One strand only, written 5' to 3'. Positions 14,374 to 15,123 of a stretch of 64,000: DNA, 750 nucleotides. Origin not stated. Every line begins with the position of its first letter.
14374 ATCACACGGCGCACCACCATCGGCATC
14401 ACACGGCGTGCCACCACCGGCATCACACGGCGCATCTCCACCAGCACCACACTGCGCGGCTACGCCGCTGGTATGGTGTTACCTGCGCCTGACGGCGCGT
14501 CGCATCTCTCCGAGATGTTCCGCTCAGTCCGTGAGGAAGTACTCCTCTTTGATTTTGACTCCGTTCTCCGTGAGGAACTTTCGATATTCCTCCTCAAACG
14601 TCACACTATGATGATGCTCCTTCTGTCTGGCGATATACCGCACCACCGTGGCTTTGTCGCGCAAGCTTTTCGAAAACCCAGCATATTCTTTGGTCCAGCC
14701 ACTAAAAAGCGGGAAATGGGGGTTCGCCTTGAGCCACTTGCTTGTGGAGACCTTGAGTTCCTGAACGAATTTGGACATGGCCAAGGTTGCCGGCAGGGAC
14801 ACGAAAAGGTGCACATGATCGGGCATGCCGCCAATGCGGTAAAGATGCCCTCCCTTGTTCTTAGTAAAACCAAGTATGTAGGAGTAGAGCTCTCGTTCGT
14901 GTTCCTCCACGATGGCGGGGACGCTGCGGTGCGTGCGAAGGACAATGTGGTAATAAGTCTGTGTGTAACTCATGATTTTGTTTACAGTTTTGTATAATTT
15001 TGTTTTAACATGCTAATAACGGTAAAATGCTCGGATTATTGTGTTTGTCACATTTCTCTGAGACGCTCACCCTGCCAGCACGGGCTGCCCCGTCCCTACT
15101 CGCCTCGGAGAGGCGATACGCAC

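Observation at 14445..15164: An IS200-like/RAYT gene sits exactly at the centre of a long palindrome, with an unoccupied copy 0.5 kb upstream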

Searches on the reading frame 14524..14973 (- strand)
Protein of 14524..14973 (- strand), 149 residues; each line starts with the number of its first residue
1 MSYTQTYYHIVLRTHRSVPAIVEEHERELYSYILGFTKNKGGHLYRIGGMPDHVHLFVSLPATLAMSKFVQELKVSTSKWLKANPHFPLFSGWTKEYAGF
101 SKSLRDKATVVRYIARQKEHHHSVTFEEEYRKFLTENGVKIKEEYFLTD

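Call 6: search_protein_families(library=pfam, proteins=[window:14527-14973:-], max_evalue=0.01)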
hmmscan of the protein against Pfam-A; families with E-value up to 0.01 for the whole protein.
window:14527-14973:- (149 aa): 1 family
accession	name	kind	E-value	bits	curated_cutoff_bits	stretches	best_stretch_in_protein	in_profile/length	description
PF01797.21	Y1_Tnp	-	1.1e-20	74.4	23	1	3-117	2-121/121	Transposase IS200 like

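Call 7: search_protein_families(library=ncbifam, proteins=[window:14527-14973:-], max_evalue=0.01)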
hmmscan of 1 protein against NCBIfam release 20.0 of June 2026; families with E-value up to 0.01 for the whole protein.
window:14527-14973:- (149 aa): 2 families
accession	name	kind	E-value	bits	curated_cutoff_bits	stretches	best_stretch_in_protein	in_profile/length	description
NF033573.1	transpos_IS200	equivalog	8.6e-15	55.1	55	1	3-115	8-125/126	IS200/IS605 family transposase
NF047646.1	REP_Tyr_transpos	equivalog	7.4e-05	22.7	80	1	4-82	8-88/146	REP-associated tyrosine transposase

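Call 15: find_encoding_contigs(protein=window:14524-14973:-, flank=6000, max_places=10)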
Protein window:14524-14973:- (149 aa): 5 contigs read that carry it; 2 places shown.
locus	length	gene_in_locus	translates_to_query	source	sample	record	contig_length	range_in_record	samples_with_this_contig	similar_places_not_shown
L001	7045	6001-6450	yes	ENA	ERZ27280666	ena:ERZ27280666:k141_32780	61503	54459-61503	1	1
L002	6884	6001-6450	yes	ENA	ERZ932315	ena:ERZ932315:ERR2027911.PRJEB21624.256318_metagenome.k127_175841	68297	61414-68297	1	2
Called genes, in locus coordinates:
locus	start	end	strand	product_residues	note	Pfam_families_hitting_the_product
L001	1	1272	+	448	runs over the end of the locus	PF05896:NQRA_N, PF24836:NQRA_2nd, PF11973:NQRA_SLBB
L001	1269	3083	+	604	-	PF01120:Alpha_L_fucos, PF07691:PA14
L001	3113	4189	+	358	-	PF03116:NQR2_RnfD_RnfE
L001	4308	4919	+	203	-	PF04205:FMN_bind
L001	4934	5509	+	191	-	PF02508:Rnf-Nqr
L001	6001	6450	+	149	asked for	PF01797:Y1_Tnp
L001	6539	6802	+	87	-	-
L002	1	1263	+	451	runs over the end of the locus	PF05896:NQRA_N, PF24836:NQRA_2nd, PF11973:NQRA_SLBB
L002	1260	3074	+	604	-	PF01120:Alpha_L_fucos, PF07691:PA14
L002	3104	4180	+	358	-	PF03116:NQR2_RnfD_RnfE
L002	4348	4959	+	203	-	PF04205:FMN_bind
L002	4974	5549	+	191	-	PF02508:Rnf-Nqr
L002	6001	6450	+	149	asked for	PF01797:Y1_Tnp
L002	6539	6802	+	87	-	-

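Call 16: find_homologous_proteins(query=window:14527-14973:-, max_evalue=1e-10)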
Query window:14527-14973:- (149 aa): 511 proteins with E <= 1e-10 among 513 candidates; the best 120 are listed.
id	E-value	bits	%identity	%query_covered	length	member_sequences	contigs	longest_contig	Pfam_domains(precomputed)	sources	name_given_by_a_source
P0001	1.5e-92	325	98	100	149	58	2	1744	PF01797.22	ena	-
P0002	7.5e-81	287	85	100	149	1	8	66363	PF01797.22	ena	-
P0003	1.5e-80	287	85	100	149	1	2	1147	PF01797.22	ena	-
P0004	1.5e-80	286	85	100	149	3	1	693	PF01797.22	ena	-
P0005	9.1e-80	284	84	100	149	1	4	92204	PF01797.22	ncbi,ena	-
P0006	1.2e-79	284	85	100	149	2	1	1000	PF01797.22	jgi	-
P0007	1.2e-79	283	84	100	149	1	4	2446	PF01797.22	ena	-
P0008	1.2e-79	283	83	100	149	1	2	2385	PF01797.22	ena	-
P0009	4.9e-79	282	82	100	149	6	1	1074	PF01797.22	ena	-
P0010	5.7e-79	281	83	100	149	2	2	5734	PF01797.22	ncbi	-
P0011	7.5e-79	281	83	100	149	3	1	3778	PF01797.22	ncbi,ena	-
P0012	1.8e-78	280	81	100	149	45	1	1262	PF01797.22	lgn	-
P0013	2.0e-78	280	83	100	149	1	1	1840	PF01797.22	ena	-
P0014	3.1e-78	279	81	100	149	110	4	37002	PF01797.22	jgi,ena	-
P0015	4.9e-78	278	81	100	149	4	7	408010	PF01797.22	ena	-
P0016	5.0e-78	278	81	100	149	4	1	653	PF01797.22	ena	-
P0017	6.2e-78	278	81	100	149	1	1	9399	PF01797.22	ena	-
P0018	6.5e-78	278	81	100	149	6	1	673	PF01797.22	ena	-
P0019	1.7e-77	277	82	100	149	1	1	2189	PF01797.22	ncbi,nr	ncbi:MAG: transposase [Paludibacteraceae bacterium]|nr:transposase [Paludibacteraceae bacterium]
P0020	2.6e-77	276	81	100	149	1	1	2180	PF01797.22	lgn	-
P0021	2.8e-77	276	81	100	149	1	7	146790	PF01797.22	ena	-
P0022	5.2e-77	275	81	100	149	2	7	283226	PF01797.22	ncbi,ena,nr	ncbi:MAG: transposase [Bacteroidales bacterium]|nr:transposase [Bacteroidales bacterium]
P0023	5.8e-77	275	82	100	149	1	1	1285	PF01797.22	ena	-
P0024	6.7e-77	275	81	100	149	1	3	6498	PF01797.22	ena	-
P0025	6.8e-77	275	82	100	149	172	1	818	PF01797.22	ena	-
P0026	7.2e-77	275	81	100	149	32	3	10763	PF01797.22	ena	-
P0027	1.0e-76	274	79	100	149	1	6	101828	PF01797.22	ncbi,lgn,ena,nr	ncbi:MAG: transposase [Bacteroidales bacterium]|nr:transposase [Bacteroidales bacterium]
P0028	1.1e-76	274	81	100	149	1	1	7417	PF01797.22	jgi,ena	-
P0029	1.3e-76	274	80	100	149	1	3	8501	PF01797.22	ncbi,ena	-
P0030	1.3e-76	274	81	100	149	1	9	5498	PF01797.22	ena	-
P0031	1.9e-76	273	80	100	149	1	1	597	PF01797.22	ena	-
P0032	2.0e-76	273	81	100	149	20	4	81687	PF01797.22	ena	-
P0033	2.2e-76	273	81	100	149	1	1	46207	PF01797.22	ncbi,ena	-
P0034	2.6e-76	273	81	100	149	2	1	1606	PF01797.22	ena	-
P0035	2.7e-76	273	81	100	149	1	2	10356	PF01797.22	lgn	-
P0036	2.8e-76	273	81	100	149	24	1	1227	PF01797.22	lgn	-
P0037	2.8e-76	273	81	100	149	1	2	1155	PF01797.22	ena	-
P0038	3.0e-76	273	80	100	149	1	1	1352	PF01797.22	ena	-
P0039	3.0e-76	272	81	100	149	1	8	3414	PF01797.22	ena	-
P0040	3.1e-76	272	81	100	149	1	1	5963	PF01797.22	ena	-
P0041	3.5e-76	272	80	100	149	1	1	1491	PF01797.22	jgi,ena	-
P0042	3.6e-76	272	79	100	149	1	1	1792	PF01797.22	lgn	-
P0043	5.7e-76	272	80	100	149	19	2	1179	PF01797.22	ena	-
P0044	6.6e-76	271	80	100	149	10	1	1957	PF01797.22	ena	-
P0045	8.7e-76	271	79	100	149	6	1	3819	PF01797.22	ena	-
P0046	9.5e-76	271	81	100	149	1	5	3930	PF01797.22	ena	-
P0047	1.1e-75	271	80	100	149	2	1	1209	PF01797.22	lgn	-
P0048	1.2e-75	271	80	100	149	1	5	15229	PF01797.22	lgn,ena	-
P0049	1.9e-75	270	80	100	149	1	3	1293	PF01797.22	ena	-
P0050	2.0e-75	270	79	100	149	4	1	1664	PF01797.22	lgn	-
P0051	2.0e-75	270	79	100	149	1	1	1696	PF01797.22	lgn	-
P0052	2.2e-75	270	79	100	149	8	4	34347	PF01797.22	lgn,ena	-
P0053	2.3e-75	270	81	100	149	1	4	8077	PF01797.22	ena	-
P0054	2.3e-75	270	81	100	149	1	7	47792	PF01797.22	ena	-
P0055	3.3e-75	269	79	100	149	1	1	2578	PF01797.22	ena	-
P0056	3.5e-75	269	80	100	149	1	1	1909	PF01797.22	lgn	-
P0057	3.6e-75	269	79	100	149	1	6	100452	PF01797.22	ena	-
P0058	8.6e-75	268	79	100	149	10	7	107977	PF01797.22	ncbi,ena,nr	ncbi:MAG: transposase [Bacteroidales bacterium]|nr:transposase [Bacteroidales bacterium]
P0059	1.1e-74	267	80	100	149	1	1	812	PF01797.22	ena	-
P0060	1.6e-74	267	77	100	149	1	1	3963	PF01797.22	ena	-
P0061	1.8e-74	267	79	100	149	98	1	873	PF01797.22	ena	-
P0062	1.9e-74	267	78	100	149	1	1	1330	PF01797.22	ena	-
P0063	5.8e-74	265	77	100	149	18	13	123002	PF01797.22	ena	-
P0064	6.3e-74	265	79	100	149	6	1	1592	PF01797.22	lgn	-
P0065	9.7e-74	264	78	100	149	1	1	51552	PF01797.22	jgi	jgi:REP element-mobilizing transposase RayT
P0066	1.3e-73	264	79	100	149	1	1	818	PF01797.22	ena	-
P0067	1.4e-73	264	78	100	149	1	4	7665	PF01797.22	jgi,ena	-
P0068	1.4e-73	264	80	100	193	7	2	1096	PF01797.22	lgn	-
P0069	1.5e-73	264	78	100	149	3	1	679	PF01797.22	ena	-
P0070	2.5e-73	263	78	100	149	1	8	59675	PF01797.22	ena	-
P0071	8.2e-73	261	77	100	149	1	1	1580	PF01797.22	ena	-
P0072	1.3e-72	261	77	100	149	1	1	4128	PF01797.22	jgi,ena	-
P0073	2.5e-72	260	77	100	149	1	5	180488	PF01797.22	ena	-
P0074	1.7e-71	257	77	100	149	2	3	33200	PF01797.22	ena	-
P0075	1.8e-71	257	77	100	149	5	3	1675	PF01797.22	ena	-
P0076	2.1e-71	257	74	100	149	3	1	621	PF01797.22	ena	-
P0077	3.7e-71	256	78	100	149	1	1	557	PF01797.22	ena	-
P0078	1.6e-70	254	75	100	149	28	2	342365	PF01797.22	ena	-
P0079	4.1e-70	253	74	100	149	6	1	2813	PF01797.22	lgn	-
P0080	2.2e-69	250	72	100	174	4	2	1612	PF01797.22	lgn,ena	-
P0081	3.7e-69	250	76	100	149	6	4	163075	PF01797.22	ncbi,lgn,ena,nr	ncbi:MAG: IS200/IS605 family transposase [Bacteroidales bacterium]|nr:IS200/IS605 family transposase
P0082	1.4e-68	248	73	100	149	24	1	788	PF01797.22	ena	-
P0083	2.9e-68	247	74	100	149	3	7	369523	PF01797.22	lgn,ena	-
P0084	4.3e-68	246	80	91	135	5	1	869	PF01797.22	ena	-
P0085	6.0e-68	246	72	100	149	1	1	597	PF01797.22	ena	-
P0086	7.4e-68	245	81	89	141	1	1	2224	PF01797.22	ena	-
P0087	1.8e-67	244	72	100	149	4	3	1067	PF01797.22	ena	-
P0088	1.3e-66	241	72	100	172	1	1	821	PF01797.22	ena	-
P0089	1.2e-64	235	71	100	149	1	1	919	PF01797.22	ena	-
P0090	2.3e-64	234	72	100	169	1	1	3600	PF01797.22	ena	-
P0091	3.4e-64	233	68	100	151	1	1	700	PF01797.22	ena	-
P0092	3.5e-64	233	70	100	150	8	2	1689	PF01797.22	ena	-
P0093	5.3e-64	233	69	100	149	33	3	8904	PF01797.22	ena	-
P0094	2.4e-63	231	67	100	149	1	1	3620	PF01797.22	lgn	-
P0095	3.0e-62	227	70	99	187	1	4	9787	PF01797.22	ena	-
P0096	4.1e-62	227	66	100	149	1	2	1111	PF01797.22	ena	-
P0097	1.6e-61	225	65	100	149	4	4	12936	PF01797.22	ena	-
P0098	2.4e-61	224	72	95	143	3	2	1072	PF01797.22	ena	-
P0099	2.6e-61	224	66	100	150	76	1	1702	PF01797.22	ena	-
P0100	5.0e-61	223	68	100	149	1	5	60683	PF01797.22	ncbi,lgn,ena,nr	ncbi:MAG: transposase [Bacteroidales bacterium]|nr:transposase [Bacteroidales bacterium]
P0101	5.1e-61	223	68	99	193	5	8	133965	PF01797.22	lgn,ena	-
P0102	5.7e-61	223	65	100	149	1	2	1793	PF01797.22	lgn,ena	-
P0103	3.7e-60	220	65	100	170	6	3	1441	PF01797.22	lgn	-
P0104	4.8e-60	220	65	100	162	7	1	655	PF01797.22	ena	-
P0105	6.1e-60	220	63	100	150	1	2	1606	PF01797.22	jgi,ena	-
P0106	1.0e-59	219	66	100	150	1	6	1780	PF01797.22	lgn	-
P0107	1.2e-59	219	64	100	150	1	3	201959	PF01797.22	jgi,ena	jgi:REP element-mobilizing transposase RayT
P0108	1.3e-59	219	66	100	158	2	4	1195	PF01797.22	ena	-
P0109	1.3e-59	219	64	100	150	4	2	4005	PF01797.22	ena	-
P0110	1.7e-59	218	66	100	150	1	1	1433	PF01797.22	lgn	-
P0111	1.9e-59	218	64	100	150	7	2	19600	PF01797.22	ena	-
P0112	1.9e-59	218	66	100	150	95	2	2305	PF01797.22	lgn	-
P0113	2.4e-59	218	63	100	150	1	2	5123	PF01797.22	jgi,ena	-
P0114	3.1e-59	217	84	77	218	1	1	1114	PF01797.22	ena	-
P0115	3.6e-59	217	64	100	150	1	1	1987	PF01797.22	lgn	-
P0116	3.9e-59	217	64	100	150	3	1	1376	PF01797.22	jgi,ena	-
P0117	4.0e-59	217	64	100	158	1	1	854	PF01797.22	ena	-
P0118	5.4e-59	217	64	100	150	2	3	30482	PF01797.22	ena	-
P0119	5.4e-59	217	64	100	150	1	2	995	PF01797.22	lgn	-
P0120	7.9e-59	216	63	100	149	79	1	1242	PF01797.22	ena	-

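Call 17: find_related_loci(query=window:14527-14973:-, collection=genome_contigs, flank=4000)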
Query window:14527-14973:- (149 aa) in genome_contigs; peptide patterns used: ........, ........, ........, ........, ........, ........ (x = any residue, [..] = any of these).
599 stretches matched a pattern (row limit reached: there are more); 326 encode a relative of the query (tblastn E <= 1e-3); the best 80 are kept; 80 distinct loci.
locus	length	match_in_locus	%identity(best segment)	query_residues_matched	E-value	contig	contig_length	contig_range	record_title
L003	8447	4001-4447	81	1-149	1e-82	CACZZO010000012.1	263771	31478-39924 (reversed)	MAG: uncultured Bacteroidia bacterium isolate RUG13092 genome assembly, contig: RUG13092_asm_12, whole genome shotgun se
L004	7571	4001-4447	79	1-149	4e-79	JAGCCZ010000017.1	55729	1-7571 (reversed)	MAG: Bacteroidales bacterium isolate RGIG9679 Yak_Omasum-2__c151902, whole genome shotgun sequence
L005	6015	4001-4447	79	1-149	2e-78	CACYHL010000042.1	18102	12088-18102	MAG: uncultured Bacteroidetes bacterium isolate RUG11942 genome assembly, contig: RUG11942_asm_42, whole genome shotgun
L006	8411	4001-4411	82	1-137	8e-77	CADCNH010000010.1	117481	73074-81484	MAG: uncultured Bacteroidetes bacterium isolate RUG14804 genome assembly, contig: RUG14804_asm_10, whole genome shotgun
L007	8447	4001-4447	76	1-149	1e-74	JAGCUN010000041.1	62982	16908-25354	MAG: Bacteroidales bacterium isolate RGIG10135 Yak_Rumen-4__c1850128, whole genome shotgun sequence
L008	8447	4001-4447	72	1-149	9e-75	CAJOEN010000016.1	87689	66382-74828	uncultured Bacteroidales bacterium isolate Red_deer_2_mag_123 genome assembly, contig: scaffold_544, whole genome shotgu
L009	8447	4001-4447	69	1-149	2e-70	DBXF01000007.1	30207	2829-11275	MAG TPA_asm: Bacteroidales bacterium UBA1219 UBA1219_contig_181997, whole genome shotgun sequence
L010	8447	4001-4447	68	1-149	7e-70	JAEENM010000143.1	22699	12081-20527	MAG: Bacteroidales bacterium isolate Tb.RUG.263 NODE_4280608_length_22699_cov_2.450470, whole genome shotgun sequence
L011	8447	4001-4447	65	1-149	1e-64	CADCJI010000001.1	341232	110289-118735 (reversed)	MAG: uncultured Bacteroidia bacterium isolate RUG14699 genome assembly, contig: RUG14699_asm_1, whole genome shotgun seq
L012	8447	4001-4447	65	1-149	1e-64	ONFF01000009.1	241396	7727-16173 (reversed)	uncultured Bacteroidales bacterium isolate RUG245 genome assembly, contig: scaffold_34, whole genome shotgun sequence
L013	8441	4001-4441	65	1-147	6e-64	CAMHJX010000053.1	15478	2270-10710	MAG: uncultured Bacteroidales bacterium isolate SRR11784281_bin.64_metaWRAP_v1.3_MAG genome assembly, contig: ERZ1220335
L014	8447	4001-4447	64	1-149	3e-64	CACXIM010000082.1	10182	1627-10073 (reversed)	MAG: uncultured Bacteroidia bacterium isolate RUG11296 genome assembly, contig: RUG11296_asm_82, whole genome shotgun se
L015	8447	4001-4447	64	1-149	1e-63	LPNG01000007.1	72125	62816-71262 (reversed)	MAG: bacterium F082 isolate F082 scaffold_6, whole genome shotgun sequence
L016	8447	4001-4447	64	1-149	2e-63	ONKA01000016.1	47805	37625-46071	uncultured Bacteroidales bacterium isolate RUG382 genome assembly, contig: scaffold_183, whole genome shotgun sequence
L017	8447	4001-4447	62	1-149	2e-62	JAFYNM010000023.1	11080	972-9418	MAG: Bacteroidales bacterium isolate RGIG7251 Water_buffalos_Cecum-3__c568464, whole genome shotgun sequence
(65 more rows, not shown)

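Call 39: search_solved_structures(query=window:14527-14973:-, max_evalue=1, show_alignments=3)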
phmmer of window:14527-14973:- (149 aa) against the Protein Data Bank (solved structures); distinct sequences matched with E-value up to 1: 10.
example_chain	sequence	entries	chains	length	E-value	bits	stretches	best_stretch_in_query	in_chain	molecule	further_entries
2f4f_A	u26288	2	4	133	7.2e-05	26.3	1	5-117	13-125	Transposase, putative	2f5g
2fyx_A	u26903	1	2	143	0.00033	24.2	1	7-117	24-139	transposase, putative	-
2xm3_A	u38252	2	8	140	0.0013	22.3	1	7-118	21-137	TRANSPOSASE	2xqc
2xma_A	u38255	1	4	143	0.0014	22.2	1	7-118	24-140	TRANSPOSASE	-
2xo6_A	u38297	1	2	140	0.0043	20.6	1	7-118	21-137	TRANSPOSASE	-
2ec2_A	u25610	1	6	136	0.0057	20.2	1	22-117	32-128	136aa long hypothetical transposase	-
8pjx_A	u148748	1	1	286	0.0073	19.8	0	34-56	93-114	SAKe6FR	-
7pvp_A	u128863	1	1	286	0.019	18.5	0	40-56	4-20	SAKe6BC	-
8pjw_A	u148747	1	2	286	0.25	14.8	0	41-56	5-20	SAKe6FE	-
3j46_n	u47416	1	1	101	0.59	13.6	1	43-91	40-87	NC100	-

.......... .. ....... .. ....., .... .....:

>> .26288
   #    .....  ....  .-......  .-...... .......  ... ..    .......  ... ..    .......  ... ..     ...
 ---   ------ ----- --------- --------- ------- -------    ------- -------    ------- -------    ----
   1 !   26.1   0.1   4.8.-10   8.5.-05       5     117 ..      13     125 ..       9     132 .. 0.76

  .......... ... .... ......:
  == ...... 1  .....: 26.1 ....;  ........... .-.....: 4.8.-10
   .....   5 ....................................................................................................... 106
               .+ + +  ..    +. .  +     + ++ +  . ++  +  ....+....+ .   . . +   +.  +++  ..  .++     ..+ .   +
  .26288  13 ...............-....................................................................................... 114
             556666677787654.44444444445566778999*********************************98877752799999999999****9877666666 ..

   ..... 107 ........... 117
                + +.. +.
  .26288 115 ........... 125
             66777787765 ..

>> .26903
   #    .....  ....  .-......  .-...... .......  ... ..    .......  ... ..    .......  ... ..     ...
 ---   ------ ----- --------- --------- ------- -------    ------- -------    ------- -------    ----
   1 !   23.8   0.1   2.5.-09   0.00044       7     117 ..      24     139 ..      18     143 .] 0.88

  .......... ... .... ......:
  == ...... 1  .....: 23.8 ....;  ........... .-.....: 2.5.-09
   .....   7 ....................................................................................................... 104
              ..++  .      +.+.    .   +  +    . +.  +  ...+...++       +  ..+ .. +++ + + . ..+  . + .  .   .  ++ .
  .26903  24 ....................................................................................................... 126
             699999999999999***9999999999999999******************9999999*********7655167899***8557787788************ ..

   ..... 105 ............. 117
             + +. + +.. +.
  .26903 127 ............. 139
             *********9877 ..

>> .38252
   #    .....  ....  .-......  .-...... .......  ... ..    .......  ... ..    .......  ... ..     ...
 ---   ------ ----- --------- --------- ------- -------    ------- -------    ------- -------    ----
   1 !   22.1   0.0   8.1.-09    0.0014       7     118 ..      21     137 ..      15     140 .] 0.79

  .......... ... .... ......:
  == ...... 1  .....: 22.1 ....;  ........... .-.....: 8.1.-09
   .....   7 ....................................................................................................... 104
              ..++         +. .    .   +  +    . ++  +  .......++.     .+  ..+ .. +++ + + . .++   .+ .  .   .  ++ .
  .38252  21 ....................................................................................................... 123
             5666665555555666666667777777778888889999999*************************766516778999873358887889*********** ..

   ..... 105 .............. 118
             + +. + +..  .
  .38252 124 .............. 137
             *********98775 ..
